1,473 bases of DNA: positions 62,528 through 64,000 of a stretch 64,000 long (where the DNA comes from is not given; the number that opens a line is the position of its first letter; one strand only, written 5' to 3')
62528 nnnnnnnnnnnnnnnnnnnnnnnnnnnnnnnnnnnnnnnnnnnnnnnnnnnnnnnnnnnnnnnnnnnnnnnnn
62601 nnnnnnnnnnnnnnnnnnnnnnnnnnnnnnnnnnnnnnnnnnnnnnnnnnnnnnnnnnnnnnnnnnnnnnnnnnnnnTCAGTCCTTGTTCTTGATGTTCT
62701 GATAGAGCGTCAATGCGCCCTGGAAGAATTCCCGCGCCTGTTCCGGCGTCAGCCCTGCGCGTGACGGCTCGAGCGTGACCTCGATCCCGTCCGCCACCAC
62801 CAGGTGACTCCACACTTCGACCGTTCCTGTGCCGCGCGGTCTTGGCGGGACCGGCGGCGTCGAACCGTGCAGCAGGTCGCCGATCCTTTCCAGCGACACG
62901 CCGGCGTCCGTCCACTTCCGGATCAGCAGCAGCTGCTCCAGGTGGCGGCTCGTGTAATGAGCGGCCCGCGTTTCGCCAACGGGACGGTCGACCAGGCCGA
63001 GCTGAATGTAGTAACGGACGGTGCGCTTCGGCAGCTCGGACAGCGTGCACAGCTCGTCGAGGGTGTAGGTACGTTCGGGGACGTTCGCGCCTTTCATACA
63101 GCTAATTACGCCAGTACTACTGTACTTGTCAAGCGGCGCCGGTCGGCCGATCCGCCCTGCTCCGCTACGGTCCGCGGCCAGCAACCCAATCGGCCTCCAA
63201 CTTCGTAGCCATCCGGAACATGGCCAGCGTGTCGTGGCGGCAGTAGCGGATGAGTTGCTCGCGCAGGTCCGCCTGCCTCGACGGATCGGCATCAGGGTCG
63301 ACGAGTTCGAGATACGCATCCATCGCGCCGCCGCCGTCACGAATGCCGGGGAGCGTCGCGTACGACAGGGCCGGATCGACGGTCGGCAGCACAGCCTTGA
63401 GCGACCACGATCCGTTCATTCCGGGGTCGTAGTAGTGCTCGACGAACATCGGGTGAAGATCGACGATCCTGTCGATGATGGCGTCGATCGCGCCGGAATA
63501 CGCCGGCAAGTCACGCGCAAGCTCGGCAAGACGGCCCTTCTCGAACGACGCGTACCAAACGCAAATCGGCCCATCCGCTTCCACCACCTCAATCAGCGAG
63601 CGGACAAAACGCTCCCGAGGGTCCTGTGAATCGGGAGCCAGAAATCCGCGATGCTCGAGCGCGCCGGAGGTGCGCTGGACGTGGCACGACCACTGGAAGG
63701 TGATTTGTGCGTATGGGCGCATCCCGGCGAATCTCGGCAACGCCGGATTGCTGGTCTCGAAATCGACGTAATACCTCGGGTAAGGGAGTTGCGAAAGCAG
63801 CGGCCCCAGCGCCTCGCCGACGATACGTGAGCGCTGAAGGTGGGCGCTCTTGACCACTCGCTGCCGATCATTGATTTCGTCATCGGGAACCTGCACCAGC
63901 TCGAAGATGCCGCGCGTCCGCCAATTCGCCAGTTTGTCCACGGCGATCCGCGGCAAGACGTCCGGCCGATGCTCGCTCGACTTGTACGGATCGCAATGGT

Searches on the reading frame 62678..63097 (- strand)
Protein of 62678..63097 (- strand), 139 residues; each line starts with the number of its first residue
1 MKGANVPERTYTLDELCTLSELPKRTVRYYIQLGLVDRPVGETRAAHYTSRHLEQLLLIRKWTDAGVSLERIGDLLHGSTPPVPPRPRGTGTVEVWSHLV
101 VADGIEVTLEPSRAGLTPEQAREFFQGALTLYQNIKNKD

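Call 27: find_encoding_contigs(protein=window:62678-63097:-, flank=10000, max_places=10)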
Protein window:62678-63097:- (139 aa): 2 contigs read that carry it; 2 places shown.
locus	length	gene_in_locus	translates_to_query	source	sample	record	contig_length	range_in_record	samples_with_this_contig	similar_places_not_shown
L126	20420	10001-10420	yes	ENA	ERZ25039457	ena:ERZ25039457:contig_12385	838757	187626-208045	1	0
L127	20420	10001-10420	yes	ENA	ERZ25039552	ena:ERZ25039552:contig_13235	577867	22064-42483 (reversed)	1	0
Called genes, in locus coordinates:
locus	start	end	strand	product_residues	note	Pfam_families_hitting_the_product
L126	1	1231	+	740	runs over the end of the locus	PF28527:DUF8425, PF20720:nSTAND3 (weak), PF07728:AAA_5, PF28529:McrB_lid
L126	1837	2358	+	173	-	-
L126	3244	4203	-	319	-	PF00149:Metallophos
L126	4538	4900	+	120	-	-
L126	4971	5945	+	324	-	PF13280:WYL, PF25583:WCX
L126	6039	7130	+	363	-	PF08378:NERD (weak)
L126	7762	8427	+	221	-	-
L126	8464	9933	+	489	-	PF11074:DUF2779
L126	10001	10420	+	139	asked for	PF13411:MerR_1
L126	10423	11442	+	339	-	PF13757:VIT_2 (faint), PF08487:VIT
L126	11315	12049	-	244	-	-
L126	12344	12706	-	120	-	-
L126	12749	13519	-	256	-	PF03988:DUF347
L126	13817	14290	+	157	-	-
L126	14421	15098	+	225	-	-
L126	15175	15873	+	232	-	PF00211:Guanylate_cyc (faint)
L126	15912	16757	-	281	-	PF00756:Esterase, PF00326:Peptidase_S9 (weak)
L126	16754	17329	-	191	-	PF04828:GFA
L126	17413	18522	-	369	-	PF08240:ADH_N, PF00107:ADH_zinc_N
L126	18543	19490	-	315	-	PF00753:Lactamase_B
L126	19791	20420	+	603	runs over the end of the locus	PF01011:PQQ, PF13360:PQQ_2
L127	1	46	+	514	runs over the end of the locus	PF14224:DUF4331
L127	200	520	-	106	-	-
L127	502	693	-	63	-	-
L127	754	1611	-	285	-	PF00561:Abhydrolase_1, PF12146:Hydrolase_4, PF12697:Abhydrolase_6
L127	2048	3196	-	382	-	-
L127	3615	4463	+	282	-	-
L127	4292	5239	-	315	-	PF00149:Metallophos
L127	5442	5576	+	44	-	-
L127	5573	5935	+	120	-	-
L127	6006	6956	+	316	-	PF13280:WYL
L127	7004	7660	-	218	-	-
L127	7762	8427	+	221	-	-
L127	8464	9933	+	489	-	PF11074:DUF2779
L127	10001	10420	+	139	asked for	PF13411:MerR_1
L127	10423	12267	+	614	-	PF08487:VIT, PF00092:VWA, PF13519:VWA_2, PF13768:VWA_3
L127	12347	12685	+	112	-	-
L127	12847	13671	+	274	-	PF13391:HNH_2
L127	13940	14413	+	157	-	-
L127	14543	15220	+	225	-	-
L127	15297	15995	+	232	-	PF00211:Guanylate_cyc (faint)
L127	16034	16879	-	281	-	PF00756:Esterase, PF00326:Peptidase_S9 (weak)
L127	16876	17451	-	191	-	PF04828:GFA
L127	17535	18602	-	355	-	PF08240:ADH_N, PF00107:ADH_zinc_N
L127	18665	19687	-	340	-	PF00753:Lactamase_B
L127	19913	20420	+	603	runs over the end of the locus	PF01011:PQQ, PF13360:PQQ_2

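Call 36: search_protein_families(library=pfam, proteins=[L127:2048-3196:-, L127:3615-4463:+, L127:4292-5239:-, L127:5573-5935:+, L127:6006-6956:+, L127:7762-8427:+, L127:12847-13671:+, L126:1837-2358:+, L126:6039-7130:+, L127:754-1611:-], max_evalue=0.01)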
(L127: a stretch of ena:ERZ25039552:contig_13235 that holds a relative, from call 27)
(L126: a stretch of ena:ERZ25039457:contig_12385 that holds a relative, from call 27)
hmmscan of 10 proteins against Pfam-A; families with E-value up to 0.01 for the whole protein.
L127:2048-3196:- (382 aa): 0 families

L127:3615-4463:+ (282 aa): 0 families

L127:4292-5239:- (315 aa): 1 family
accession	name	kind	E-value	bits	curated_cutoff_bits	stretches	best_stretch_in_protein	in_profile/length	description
PF00149.33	Metallophos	-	1.6e-11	45.5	21.5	1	1-133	1-104/191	Calcineurin-like phosphoesterase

L127:5573-5935:+ (120 aa): 0 families

L127:6006-6956:+ (316 aa): 1 family
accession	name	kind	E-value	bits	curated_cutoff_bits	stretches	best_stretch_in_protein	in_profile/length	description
PF13280.12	WYL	-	4.6e-21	75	21.8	1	146-213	2-69/70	WYL domain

L127:7762-8427:+ (221 aa): 0 families

L127:12847-13671:+ (274 aa): 1 family
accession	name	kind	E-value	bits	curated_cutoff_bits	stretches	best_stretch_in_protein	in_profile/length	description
PF13391.12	HNH_2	-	1.4e-12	47.7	21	1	172-223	1-65/66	HNH endonuclease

L126:1837-2358:+ (173 aa): 1 family
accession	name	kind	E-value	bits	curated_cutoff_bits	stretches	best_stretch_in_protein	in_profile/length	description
PF10117.15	McrBC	-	4.8e-05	22.9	23.9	1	16-109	218-305/318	McrBC 5-methylcytosine restriction system component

L126:6039-7130:+ (363 aa): 1 family
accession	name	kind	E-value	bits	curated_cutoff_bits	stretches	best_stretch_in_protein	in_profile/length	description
PF08378.17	NERD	-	1.1e-06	29.5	22.1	1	24-114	9-98/111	Nuclease-related domain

L127:754-1611:- (285 aa): 4 families
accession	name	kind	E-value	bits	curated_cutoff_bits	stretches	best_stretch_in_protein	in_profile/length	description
PF00561.26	Abhydrolase_1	-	2.2e-21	77.1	25.8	1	49-173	1-130/245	alpha/beta hydrolase fold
PF12697.13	Abhydrolase_6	-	4e-18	67.3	26.3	1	51-275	1-215/217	Alpha/beta hydrolase family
PF12146.15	Hydrolase_4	-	9.9e-15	54.9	27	1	76-270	32-238/239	Serine aminopeptidase, S33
PF08386.16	Abhydrolase_4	-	2.6e-05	24.7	21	1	219-283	26-92/103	TAP-like protein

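Call 37: search_protein_families(library=padloc, proteins=[L127:2048-3196:-, L127:3615-4463:+, L127:4292-5239:-, L127:5573-5935:+, L127:6006-6956:+, L127:7762-8427:+, L127:12847-13671:+, L127:8464-9933:+, L126:6039-7130:+], max_evalue=0.001)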
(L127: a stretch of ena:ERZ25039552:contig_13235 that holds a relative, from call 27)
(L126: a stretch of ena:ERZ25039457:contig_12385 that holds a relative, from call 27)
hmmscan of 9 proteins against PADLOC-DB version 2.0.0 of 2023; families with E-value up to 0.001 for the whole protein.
L127:2048-3196:- (382 aa): 0 families

L127:3615-4463:+ (282 aa): 0 families

L127:4292-5239:- (315 aa): 0 families

L127:5573-5935:+ (120 aa): 0 families

L127:6006-6956:+ (316 aa): 4 families
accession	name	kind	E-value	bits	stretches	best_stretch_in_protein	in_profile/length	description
PDLC01457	WYL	-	2.1e-36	123.6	1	3-234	2-213/229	"CAS-I,CAS-II,CAS-III,CAS-IV,CAS-V,CAS-VI; associated_signaling"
PDLC01652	WYL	-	3.2e-20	71.1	1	142-266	15-115/162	"CAS-I,CAS-II,CAS-III,CAS-IV,CAS-V,CAS-VI; associated_signaling"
PDLC03787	RTasWYL-YodC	-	4e-07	27.5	1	156-217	288-352/354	DRT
PDLC01766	Cas3c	-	2.5e-06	24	1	3-271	6-264/1009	-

L127:7762-8427:+ (221 aa): 0 families

L127:12847-13671:+ (274 aa): 3 families
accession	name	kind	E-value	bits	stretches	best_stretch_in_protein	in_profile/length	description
PDLC03529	REase_II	-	4.4e-18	63.6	1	182-271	294-382/389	Type II restriction enzyme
PDLC04132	HNH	-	6.9e-18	62.7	1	139-237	135-233/286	-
PDLC03546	HNH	-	7.7e-12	42.8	1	164-232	166-234/282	Type II restriction enzyme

L127:8464-9933:+ (489 aa): 2 families
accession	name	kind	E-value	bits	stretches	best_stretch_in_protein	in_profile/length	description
PDLC01447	Cas4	-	1.4e-08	33.3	1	4-216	4-159/161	"CAS-I,CAS-II,CAS-III,CAS-IV,CAS-V,CAS-VI; acquisition_associated"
PDLC01611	Cas4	-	1.7e-05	23.2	1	55-214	47-156/158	"CAS-I,CAS-II,CAS-III,CAS-IV,CAS-V,CAS-VI; acquisition_associated"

L126:6039-7130:+ (363 aa): 1 family
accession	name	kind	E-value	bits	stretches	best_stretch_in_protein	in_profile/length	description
PDLC03813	RTasNERD-Hel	-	2.7e-06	24.8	1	24-83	20-78/519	DRT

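Call 61: find_homologous_proteins(query=L127:754-1611:-, max_evalue=1e-60)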
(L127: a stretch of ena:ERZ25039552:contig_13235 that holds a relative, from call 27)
Query L127:754-1611:- (285 aa): 607 proteins with E <= 1e-60 among 4635 candidates; the best 120 are listed.
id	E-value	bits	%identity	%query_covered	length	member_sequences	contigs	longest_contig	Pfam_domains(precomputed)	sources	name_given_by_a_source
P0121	3.0e-184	629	98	100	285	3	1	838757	PF12697.14,PF00561.27,PF12146.16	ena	-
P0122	1.1e-110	388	63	93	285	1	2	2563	PF12697.14,PF00561.27,PF12146.16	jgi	jgi:pimeloyl-ACP methyl ester carboxylesterase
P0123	7.1e-110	385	62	93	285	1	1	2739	PF12697.14,PF00561.27,PF12146.16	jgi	jgi:pimeloyl-ACP methyl ester carboxylesterase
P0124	6.3e-109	382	64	90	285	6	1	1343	PF12697.14,PF00561.27,PF12146.16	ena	-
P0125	8.6e-109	381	64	92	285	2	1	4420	PF12697.14,PF00561.27,PF12146.16,PF08386.17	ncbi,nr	ncbi:MAG: alpha/beta hydrolase [Pseudomonadota bacterium]|nr:alpha/beta hydrolase [Pseudomonadota ba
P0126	2.5e-108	380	62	98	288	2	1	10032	PF12697.14,PF00561.27,PF12146.16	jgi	jgi:pimeloyl-ACP methyl ester carboxylesterase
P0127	9.4e-108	378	58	100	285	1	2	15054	PF12697.14,PF00561.27,PF12146.16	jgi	jgi:pimeloyl-ACP methyl ester carboxylesterase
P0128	9.8e-108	378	61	92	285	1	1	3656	PF12697.14,PF00561.27,PF12146.16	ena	-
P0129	1.0e-107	378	60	93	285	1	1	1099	PF12697.14,PF00561.27,PF12146.16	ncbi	-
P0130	7.2e-107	375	58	100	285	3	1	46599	PF12697.14,PF00561.27,PF12146.16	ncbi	-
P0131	7.6e-107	375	60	92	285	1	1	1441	PF12697.14,PF00561.27,PF12146.16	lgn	-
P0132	1.1e-106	374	62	91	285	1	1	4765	PF12697.14,PF00561.27,PF12146.16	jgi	jgi:pimeloyl-ACP methyl ester carboxylesterase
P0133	1.4e-106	374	62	93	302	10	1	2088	PF12697.14,PF00561.27,PF12146.16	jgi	-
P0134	2.1e-106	373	59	100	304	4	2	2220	PF12697.14,PF00561.27,PF12146.16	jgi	jgi:pimeloyl-ACP methyl ester carboxylesterase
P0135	5.4e-106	372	58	99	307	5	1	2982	PF12697.14,PF00561.27,PF12146.16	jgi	-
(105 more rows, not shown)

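Call 62: find_encoding_contigs(protein=P0121, flank=10000, max_places=3)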
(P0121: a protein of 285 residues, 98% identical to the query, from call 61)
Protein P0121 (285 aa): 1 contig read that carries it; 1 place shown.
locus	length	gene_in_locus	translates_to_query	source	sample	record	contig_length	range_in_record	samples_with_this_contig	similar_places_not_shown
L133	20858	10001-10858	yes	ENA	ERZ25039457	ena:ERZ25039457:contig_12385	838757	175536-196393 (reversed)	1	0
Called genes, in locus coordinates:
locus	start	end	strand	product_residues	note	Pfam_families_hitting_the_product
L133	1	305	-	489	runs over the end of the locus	PF11074:DUF2779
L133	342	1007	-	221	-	-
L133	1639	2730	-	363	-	PF08378:NERD (weak)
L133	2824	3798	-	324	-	PF13280:WYL, PF25583:WCX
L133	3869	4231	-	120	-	-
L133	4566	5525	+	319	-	PF00149:Metallophos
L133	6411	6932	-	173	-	-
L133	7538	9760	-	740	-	PF28527:DUF8425, PF20720:nSTAND3 (weak), PF07728:AAA_5, PF28529:McrB_lid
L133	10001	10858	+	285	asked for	PF00561:Abhydrolase_1, PF12146:Hydrolase_4, PF12697:Abhydrolase_6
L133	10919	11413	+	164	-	PF07274:DUF1440 (weak)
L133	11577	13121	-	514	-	PF14224:DUF4331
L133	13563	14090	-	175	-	PF13386:DsbD_2 (weak)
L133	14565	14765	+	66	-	-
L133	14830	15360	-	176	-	-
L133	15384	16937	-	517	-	PF03824:NicO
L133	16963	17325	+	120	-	-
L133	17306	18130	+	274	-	PF07719:TPR_2 (faint)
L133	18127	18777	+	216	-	-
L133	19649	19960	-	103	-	PF01566:Nramp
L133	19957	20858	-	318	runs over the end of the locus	PF01566:Nramp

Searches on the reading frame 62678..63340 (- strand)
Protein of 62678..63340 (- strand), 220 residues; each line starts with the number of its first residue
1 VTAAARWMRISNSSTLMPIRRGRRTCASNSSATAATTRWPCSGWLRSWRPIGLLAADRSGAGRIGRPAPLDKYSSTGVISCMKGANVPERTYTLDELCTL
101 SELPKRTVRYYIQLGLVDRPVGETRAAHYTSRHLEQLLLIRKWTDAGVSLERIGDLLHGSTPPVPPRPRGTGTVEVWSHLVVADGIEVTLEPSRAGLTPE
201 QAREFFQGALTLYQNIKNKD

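Call 4: search_protein_families(library=pfam, proteins=[window:62678-63340:-], max_evalue=0.01)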
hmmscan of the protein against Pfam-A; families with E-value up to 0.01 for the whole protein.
window:62678-63340:- (220 aa): 2 families
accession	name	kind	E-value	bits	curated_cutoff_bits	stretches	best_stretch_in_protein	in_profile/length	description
PF13411.12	MerR_1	-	1.8e-15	57.2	21.6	1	92-158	1-67/69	MerR HTH family regulatory protein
PF00376.29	MerR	-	1.3e-05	25.3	28.2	1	96-120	4-28/38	MerR family regulatory protein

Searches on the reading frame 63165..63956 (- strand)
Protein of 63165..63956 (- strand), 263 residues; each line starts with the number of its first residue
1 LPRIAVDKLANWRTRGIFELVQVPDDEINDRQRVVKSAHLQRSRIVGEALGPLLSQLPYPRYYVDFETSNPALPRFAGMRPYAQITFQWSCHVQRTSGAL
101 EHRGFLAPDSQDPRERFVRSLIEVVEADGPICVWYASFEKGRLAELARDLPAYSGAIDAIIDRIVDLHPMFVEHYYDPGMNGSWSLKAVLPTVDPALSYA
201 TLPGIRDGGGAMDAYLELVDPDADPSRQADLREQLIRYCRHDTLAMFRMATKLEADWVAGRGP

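Call 4: search_protein_families(library=pfam, proteins=[window:63165-63956:-], max_evalue=0.01)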
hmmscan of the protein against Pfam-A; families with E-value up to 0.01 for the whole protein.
window:63165-63956:- (263 aa): 1 family
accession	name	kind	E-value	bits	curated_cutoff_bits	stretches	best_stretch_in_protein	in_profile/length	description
PF11074.14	DUF2779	-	1.4e-42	145.4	23.3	1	62-185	1-126/126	Domain of unknown function(DUF2779)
